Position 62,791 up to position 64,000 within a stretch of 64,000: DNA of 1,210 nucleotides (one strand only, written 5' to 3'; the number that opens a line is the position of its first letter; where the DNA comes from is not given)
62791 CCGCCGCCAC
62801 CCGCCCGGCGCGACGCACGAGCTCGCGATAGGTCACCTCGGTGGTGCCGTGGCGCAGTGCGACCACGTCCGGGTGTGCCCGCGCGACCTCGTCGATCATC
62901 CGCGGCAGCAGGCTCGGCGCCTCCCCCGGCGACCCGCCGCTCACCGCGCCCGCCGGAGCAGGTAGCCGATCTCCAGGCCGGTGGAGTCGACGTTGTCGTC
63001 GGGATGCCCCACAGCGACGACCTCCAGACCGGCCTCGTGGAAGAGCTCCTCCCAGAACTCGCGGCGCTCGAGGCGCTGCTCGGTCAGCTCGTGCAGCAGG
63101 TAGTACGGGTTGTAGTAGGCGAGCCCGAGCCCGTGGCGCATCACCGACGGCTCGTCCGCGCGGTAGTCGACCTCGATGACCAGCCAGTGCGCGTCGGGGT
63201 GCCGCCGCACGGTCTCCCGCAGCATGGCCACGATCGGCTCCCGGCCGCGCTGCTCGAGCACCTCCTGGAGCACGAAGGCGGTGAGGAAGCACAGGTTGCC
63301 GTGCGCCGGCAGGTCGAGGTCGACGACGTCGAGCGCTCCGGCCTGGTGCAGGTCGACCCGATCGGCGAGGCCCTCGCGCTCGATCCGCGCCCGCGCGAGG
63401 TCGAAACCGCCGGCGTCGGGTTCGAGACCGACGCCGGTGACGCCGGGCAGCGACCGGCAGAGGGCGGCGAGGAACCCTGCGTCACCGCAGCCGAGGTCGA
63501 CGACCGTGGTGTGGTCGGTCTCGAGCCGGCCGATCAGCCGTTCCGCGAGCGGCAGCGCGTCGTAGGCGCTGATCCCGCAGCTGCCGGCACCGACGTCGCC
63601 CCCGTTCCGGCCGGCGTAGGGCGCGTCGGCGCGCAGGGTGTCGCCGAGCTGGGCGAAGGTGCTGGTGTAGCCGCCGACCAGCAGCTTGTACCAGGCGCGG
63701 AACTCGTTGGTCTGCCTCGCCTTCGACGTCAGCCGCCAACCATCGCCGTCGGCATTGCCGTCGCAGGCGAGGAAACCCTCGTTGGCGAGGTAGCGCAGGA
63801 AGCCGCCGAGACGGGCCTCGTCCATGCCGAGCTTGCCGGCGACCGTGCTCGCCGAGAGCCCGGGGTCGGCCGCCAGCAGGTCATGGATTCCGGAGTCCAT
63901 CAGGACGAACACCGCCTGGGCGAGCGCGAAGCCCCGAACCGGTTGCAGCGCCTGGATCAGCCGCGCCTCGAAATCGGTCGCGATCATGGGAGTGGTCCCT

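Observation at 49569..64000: Compact hybrid NRPS-PKS gene cluster with an unusual enzyme set that I cannot match to a characterised pathway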

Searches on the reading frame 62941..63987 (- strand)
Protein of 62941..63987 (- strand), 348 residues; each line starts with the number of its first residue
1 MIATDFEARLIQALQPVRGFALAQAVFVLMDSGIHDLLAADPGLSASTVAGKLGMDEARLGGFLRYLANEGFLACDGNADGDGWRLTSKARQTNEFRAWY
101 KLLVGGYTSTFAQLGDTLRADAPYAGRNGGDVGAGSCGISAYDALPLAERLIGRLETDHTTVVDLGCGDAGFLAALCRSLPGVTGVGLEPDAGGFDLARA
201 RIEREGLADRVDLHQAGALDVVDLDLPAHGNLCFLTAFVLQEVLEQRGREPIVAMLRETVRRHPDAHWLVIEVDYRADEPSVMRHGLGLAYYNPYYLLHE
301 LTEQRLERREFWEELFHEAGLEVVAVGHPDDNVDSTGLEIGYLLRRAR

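Call 6: search_protein_families(library=pfam, proteins=[window:62941-63987:-], max_evalue=0.01)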
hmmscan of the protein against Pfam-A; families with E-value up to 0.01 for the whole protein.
window:62941-63987:- (348 aa): 5 families
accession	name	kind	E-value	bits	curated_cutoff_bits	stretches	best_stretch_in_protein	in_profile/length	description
PF08100.18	Dimerisation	-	3.8e-08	33.5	25.6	1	12-91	8-88/93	O-methyltransferase dimerisation domain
PF13649.12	Methyltransf_25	-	4.7e-05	24.4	27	1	162-222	1-59/97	Methyltransferase domain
PF13489.12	Methyltransf_23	-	0.00039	20.6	27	1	156-325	20-163/164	Methyltransferase domain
PF08242.18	Methyltransf_12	-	0.0015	19.7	30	1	163-217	1-57/98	Methyltransferase domain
PF10414.14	CysG_dimeriser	-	0.0058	16.8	23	0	307-330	25-48/58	Sirohaem synthase dimerisation region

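Call 7: find_encoding_contigs(protein=window:62941-63987:-, flank=10000, max_places=6)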
Protein window:62941-63987:- (348 aa): 1 contig read that carries it; 1 place shown.
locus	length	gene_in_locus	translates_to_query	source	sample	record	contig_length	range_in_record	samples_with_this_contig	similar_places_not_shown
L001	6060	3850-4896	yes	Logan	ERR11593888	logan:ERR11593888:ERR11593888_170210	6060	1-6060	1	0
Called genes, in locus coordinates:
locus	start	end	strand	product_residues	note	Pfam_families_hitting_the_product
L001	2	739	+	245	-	?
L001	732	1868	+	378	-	PF00144:Beta-lactamase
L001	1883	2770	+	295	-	PF05721:PhyH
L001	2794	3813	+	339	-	PF00155:Aminotran_1_2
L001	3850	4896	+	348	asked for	PF08100:Dimerisation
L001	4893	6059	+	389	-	?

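Call 8: search_protein_families(library=ncbifam, proteins=[window:62941-63987:-], max_evalue=0.1)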
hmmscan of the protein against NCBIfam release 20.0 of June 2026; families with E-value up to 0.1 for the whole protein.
window:62941-63987:- (348 aa): 11 families
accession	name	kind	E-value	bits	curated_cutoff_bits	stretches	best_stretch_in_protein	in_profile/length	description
TIGR04543.1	ketoArg_3Met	equivalog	6.4e-134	446.3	425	1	6-346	1-336/336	2-ketoarginine methyltransferase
NF050150.1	RiPP_MTase_ApyS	equivalog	1.3e-18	67.3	400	1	12-271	4-255/323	RiPP biosynthesis methyltransferase ApyS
NF043040.1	corrin_prot_MT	hypoth_equivalog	7.3e-06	25.6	180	1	147-223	30-104/216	corrinoid protein-associated methyltransferase CpaM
NF041081.1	prot_lys_mtase_Arch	equivalog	0.001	19.1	200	1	160-221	11-72/142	protein-lysine N-methyltransferase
TIGR02081.1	metW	equivalog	0.0094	15.5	189.5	1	152-194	7-48/194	methionine biosynthesis protein MetW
NF040703.1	cyclopro_CfaB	exception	0.012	14.4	650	1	160-215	161-215/393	C17 cyclopropane fatty acid synthase CfaB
NF045667.1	MTase_DVU1556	equivalog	0.019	14.4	155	0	157-202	21-65/213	DVU_1556 family methyltransferase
TIGR00091.1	TIGR00091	equivalog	0.041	13.2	112.65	1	157-208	15-66/194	tRNA (guanosine(46)-N7)-methyltransferase TrmB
TIGR02716.1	C20_methyl_CrtF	equivalog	0.05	12.7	276.1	0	158-212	149-202/306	bacteriochlorophyllide d C-20 methyltransferase BchU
TIGR03534.1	RF_mod_PrmC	equivalog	0.061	12.8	199.1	0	147-222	76-151/253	peptide chain release factor N(5)-glutamine methyltransferase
NF002910.0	PRK03522.2-3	equivalog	0.086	11.8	558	0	158-222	234-297/383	23S rRNA (uracil(747)-C(5))-methyltransferase RlmC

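Call 12: find_related_loci(query=window:62941-63987:-, collection=genome_contigs, flank=10000)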
Query window:62941-63987:- (348 aa) in genome_contigs; peptide patterns used: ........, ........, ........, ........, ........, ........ (x = any residue, [..] = any of these).
143 stretches matched a pattern; 1 encode a relative of the query (tblastn E <= 1e-3); 1 distinct loci.
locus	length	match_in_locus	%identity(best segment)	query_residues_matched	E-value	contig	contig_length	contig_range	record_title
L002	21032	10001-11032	58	2-345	6e-126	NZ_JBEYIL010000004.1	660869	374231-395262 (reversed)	Streptomyces sp. NPDC006872 NPDC006872_86_F5.ctg-0004, whole genome shotgun sequence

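Call 42: search_protein_families(library=ncbifam, proteins=[L001:2-739:+, L001:732-1868:+, L001:1883-2770:+, L001:2794-3813:+], max_evalue=0.00001)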
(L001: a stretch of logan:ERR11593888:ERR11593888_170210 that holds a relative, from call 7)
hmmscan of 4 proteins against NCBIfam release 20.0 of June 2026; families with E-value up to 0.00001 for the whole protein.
L001:2-739:+ (245 aa): 10 families
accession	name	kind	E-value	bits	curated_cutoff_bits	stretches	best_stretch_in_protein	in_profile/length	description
TIGR01751.1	crot-CoA-red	equivalog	8.9e-111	370.4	378.55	1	1-242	157-395/398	crotonyl-CoA carboxylase/reductase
TIGR02824.1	quinone_pig3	subfamily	2.6e-18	66.1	296.8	1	1-96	109-202/325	putative NAD(P)H quinone oxidoreductase, PIG3 family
NF010344.0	PRK13771.1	subfamily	7.5e-14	51.4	349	1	30-89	159-217/334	putative alcohol dehydrogenase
NF041172.1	AcrlCoa_red_Thmprot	equivalog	2.1e-12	46.6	500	1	30-84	159-213/334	acryloyl-CoA reductase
TIGR02823.1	oxido_YhdH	subfamily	3.2e-11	42.7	297.25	1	1-90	112-202/324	acrylyl-CoA reductase family protein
NF008024.0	PRK10754.1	subfamily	3.8e-11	42.6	348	1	1-104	110-211/327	NADPH:quinone reductase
NF051456.1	acrylyl_AcuI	equivalog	5.2e-10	38.7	440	1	14-93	126-206/325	acrylyl-CoA reductase (NADPH)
TIGR02817.1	adh_fam_1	subfamily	2.6e-09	37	284.05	1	1-85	113-201/336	zinc-binding alcohol dehydrogenase family protein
NF047908.1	AldhRedAhr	equivalog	2e-07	30.2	470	1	1-94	137-226/335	NADPH-dependent aldehyde reductase Ahr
TIGR03989.1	Rxyl_3153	subfamily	5.1e-06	26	440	0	30-224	183-362/370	NDMA-dependent alcohol dehydrogenase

L001:732-1868:+ (378 aa): 5 families
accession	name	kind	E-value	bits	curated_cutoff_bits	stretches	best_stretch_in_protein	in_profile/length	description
NF052353.1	EstBLacLipLMycb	equivalog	6.5e-47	160.3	650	1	6-352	17-367/420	esterase/beta-lactamase LipL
NF038269.1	lipase_LipE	equivalog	6.4e-26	91.4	750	1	50-353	82-380/407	lipase LipE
NF038089.1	blaYRC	exception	6e-06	25.5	870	1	54-194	78-215/381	YRC family class C beta-lactamase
NF041666.1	ampC_Ecan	exception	7.2e-06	25.1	860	0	49-194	73-215/381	CMY2-MIR-ACT-EC family cephalosporin-hydrolyzing class C beta-lactamase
NF007943.0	PRK10662.1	equivalog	7.9e-06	24.7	266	0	53-184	82-219/380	D-alanyl-D-alanine-carboxypeptidase/endopeptidase AmpH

L001:1883-2770:+ (295 aa): 3 families
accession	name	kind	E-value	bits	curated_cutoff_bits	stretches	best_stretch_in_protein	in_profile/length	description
NF052437.1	MPhHdxlPhnYGIM8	equivalog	6.3e-17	61.9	500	1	25-243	3-209/260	methylphosphonate hydroxylase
TIGR02408.1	ectoine_ThpD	equivalog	1.8e-14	53.7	336.5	1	16-178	6-170/277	ectoine hydroxylase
TIGR01762.1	chlorin-enz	subfamily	7e-09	35.4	226.3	0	26-178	2-158/288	chlorinating enzyme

L001:2794-3813:+ (339 aa): 39 families (the best 25 are shown)
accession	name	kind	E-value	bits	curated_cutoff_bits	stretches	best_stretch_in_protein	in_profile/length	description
TIGR01141.1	hisC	equivalog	5.8e-55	186.6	276.55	1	10-325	22-347/349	histidinol-phosphate transaminase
TIGR01140.1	L_thr_O3P_dcar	equivalog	1.9e-43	148.8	290.55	1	18-324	27-330/331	threonine-phosphate decarboxylase CobD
NF006014.0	PRK08153.1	equivalog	2.2e-31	109.1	510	1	6-329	31-365/370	pyridoxal phosphate-dependent aminotransferase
NF051461.1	pyoverd_PtaA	equivalog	3e-31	108.4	500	1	9-324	35-356/359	pyoverdine biosynthesis transaminase PtaA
NF006580.0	PRK09105.1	subfamily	4e-30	104.9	444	1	11-329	49-372/375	pyridoxal phosphate-dependent aminotransferase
NF003496.0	PRK05166.1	equivalog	1.4e-29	103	540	1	10-330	38-372/373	histidinol-phosphate transaminase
NF002878.0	PRK03321.1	subfamily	2.6e-28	98.8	374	1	10-327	24-348/352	histidinol-phosphate transaminase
NF041364.1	GntC_guanitoxin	equivalog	7e-28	97.5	415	1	44-328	42-354/356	guanitoxin biosynthesis PLP-dependent (S)-gamma-hydroxy-L-arginine cyclodehydratase GntC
NF005915.1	PRK07908.1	equivalog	9.6e-28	97.5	360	1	22-324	26-331/332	Rv2231c family histidinol phosphate aminotransferase CobC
NF002726.0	PRK02610.1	equivalog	1.7e-23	83.2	391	1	12-326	32-367/374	histidinol-phosphate transaminase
NF053748.1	bifunc_CobBC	exception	3.5e-23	81.9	950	1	18-324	490-796/797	bifunctional hydrogenobyrinic acid a,c-diamide synthase/histidinol phosphate aminotransferase CobBC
NF002877.0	PRK03317.1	equivalog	1.2e-21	77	409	1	12-330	35-369/374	histidinol-phosphate transaminase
NF004870.0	PRK06225.1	equivalog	6.3e-16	58.1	351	1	39-298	63-340/380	pyridoxal phosphate-dependent aminotransferase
NF006225.0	PRK08354.1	equivalog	6.1e-13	48.8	288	1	127-327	126-315/318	putative aminotransferase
TIGR03947.1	viomycin_VioD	equivalog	1.1e-12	47.5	390.9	1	46-328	54-356/359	capreomycidine synthase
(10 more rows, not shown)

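Call 43: search_solved_structures(query=L001:1883-2770:+, max_evalue=0.001, show_alignments=1)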
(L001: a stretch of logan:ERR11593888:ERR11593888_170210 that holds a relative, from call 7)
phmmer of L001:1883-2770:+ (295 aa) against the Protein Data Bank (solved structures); distinct sequences matched with E-value up to 0.001: 20.
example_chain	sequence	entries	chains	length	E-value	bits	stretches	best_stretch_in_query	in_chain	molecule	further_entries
8fnc_14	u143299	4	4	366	3.9e-28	101.7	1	23-257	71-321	Phytanoyl-CoA dioxygenase family protein | RNA-editing substrate-binding complex protein 14 (RESC14)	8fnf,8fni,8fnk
5epa_A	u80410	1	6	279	1.5e-24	89.9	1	26-257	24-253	SnoK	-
5ep9_A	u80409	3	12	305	1e-18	70.7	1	30-280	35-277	SnoN,Epimerase SnoN | SnoN,SnoN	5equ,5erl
2opw_A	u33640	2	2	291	1.1e-17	67.4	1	121-250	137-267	PHYHD1 protein | Phytanoyl-CoA dioxygenase domain-containing protein 1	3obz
6zyk_A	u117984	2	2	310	2.2e-16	63.1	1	83-248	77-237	Monooxygenase | Uncharacterized protein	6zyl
9c9n_A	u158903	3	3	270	4e-16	62.2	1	27-246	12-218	Fe/2-OG dependent dioxygenase MysH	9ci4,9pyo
9pze_A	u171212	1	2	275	4.5e-16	62.1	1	27-246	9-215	Fe/2-OG dependent dioxygenase MysH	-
4xab_A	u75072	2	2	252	1.2e-15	60.6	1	38-248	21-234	EvdO2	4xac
6ec3_A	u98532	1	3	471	3.5e-14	55.9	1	29-246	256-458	Methyltransferase domain-containing protein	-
2a1x_A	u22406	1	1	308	3.3e-13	52.7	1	83-247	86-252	Phytanoyl-CoA dioxygenase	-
7dt0_A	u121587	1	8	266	5e-13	52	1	27-193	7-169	Phytanoyl-CoA dioxygenase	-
7dzz_A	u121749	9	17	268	1.3e-12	50.7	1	27-193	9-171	Phytanoyl-CoA dioxygenase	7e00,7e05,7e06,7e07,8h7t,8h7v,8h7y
7e01_A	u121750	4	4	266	1.3e-12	50.7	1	27-193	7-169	Phytanoyl-CoA dioxygenase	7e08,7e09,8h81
5nch_A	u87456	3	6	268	3.3e-11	46.1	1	23-239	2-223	Leucine hydroxylase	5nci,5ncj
4xaa_A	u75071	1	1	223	6.5e-09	38.5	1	32-245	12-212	Putative oxygenase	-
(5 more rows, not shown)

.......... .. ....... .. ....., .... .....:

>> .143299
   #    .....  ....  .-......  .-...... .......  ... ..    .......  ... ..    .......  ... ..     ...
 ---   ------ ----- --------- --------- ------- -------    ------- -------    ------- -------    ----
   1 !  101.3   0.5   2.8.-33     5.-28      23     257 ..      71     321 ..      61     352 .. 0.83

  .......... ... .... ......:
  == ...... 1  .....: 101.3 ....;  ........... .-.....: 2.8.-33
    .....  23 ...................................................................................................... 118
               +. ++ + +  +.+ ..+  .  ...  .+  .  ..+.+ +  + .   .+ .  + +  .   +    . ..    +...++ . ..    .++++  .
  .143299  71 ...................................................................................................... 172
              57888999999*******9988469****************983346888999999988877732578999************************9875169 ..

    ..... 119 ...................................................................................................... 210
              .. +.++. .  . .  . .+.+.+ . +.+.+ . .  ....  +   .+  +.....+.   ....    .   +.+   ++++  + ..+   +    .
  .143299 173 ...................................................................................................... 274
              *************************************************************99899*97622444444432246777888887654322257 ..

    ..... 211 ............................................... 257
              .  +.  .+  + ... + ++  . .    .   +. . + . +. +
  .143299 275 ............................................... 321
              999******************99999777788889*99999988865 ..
